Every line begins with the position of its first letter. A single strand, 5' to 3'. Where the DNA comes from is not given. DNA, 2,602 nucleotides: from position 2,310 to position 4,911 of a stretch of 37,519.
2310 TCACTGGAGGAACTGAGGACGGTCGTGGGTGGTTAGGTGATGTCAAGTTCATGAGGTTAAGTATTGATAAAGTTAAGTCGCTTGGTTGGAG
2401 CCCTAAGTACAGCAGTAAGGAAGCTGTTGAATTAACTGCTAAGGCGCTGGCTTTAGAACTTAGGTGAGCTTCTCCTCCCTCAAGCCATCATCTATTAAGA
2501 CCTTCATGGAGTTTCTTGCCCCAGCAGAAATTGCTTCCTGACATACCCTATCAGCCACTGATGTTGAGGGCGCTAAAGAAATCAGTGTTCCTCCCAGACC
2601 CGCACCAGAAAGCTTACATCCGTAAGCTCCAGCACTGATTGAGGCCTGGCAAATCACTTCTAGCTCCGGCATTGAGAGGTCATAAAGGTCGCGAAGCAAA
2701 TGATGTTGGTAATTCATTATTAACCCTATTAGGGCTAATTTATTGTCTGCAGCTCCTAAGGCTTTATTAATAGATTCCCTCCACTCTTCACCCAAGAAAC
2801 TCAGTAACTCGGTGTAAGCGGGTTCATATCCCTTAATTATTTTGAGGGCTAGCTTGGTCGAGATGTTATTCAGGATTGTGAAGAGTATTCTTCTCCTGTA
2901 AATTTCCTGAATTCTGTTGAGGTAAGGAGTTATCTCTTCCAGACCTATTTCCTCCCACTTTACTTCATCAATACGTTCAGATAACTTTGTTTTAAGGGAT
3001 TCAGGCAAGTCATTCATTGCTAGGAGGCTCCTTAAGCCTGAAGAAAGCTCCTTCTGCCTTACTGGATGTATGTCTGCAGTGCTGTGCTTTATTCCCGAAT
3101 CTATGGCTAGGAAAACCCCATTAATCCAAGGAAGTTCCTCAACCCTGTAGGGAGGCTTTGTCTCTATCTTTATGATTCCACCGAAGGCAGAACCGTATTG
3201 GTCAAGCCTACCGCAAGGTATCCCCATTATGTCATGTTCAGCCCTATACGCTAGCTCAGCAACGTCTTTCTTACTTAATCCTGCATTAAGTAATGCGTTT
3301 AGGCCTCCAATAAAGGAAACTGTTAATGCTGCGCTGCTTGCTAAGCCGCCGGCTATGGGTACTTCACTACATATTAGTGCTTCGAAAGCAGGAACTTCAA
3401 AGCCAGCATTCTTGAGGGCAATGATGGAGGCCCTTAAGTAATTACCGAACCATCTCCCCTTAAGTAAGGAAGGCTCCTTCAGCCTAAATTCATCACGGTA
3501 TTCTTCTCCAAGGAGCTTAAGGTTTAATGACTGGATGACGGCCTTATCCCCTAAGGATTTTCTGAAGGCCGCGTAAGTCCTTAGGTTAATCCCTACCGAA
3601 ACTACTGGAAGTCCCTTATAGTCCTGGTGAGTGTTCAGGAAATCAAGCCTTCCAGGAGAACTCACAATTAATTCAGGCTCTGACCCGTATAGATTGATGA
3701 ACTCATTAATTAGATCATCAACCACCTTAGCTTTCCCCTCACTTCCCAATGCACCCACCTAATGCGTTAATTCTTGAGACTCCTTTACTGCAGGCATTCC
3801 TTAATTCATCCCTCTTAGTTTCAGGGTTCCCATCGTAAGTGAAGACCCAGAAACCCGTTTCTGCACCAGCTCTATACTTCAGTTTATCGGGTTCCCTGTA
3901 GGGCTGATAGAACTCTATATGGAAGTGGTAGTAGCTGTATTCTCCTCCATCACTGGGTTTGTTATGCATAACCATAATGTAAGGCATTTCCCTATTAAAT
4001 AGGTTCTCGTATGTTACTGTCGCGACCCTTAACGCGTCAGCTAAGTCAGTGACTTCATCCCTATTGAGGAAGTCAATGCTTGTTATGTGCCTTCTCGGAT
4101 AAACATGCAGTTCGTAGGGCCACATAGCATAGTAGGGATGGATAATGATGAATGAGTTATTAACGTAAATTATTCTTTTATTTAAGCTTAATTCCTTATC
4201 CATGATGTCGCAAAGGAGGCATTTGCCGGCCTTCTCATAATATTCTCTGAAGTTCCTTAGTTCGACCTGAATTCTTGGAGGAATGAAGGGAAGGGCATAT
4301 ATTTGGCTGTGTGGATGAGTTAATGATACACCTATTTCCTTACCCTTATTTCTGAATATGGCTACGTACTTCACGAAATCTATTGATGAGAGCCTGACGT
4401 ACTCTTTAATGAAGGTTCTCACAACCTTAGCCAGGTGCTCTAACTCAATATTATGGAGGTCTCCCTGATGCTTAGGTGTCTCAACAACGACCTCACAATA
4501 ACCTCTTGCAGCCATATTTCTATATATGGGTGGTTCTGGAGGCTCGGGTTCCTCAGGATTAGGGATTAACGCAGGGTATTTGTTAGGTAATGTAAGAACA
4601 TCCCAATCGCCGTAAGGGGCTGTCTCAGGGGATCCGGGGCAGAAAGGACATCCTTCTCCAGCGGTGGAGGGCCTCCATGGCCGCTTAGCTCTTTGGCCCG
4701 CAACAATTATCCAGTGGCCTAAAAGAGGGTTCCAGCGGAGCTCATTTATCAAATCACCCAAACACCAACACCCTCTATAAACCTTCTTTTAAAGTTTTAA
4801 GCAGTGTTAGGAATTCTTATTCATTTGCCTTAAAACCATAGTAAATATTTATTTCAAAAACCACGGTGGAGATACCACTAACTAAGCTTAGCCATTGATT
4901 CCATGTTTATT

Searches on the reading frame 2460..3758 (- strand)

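Call 37: search_protein_families(library=pfam, proteins=[window:2460-3758:-], max_evalue=0.001)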
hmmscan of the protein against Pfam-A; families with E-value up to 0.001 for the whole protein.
window:2460-3758:- (432 aa): 3 families
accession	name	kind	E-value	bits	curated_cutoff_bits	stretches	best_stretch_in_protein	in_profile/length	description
PF00288.32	GHMP_kinases_N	-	7e-17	61.9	22.3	1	106-194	1-87/87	GHMP kinases N terminal domain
PF10509.15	GalKase_gal_bdg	-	3.2e-12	46.3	23.1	1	19-67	2-49/49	Galactokinase galactose-binding signature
PF08544.19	GHMP_kinases_C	-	3.8e-11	43.7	21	1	339-409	8-79/85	GHMP kinases C terminal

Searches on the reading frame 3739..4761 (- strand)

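Call 37: search_protein_families(library=pfam, proteins=[window:3739-4761:-], max_evalue=0.001)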
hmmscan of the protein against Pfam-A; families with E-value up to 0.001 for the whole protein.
window:3739-4761:- (340 aa): 4 families
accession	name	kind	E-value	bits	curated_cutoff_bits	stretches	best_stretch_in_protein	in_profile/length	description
PF01087.27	GalP_UDP_transf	-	1.4e-22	81.5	22.1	1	7-161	13-184/184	Galactose-1-phosphate uridyl transferase, N-terminal domain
PF02744.22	GalP_UDP_tr_C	-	9e-21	74.7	29.2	1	167-286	1-119/165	Galactose-1-phosphate uridyl transferase, C-terminal domain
PF16285.10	DUF4931_N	-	3.8e-08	33.9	24.1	1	90-157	54-121/124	Domain of unknown function (DUF4931) N-terminal domain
PF11969.13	DcpS_C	-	1.7e-06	28.9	24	1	180-286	1-101/114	Scavenger mRNA decapping enzyme C-term binding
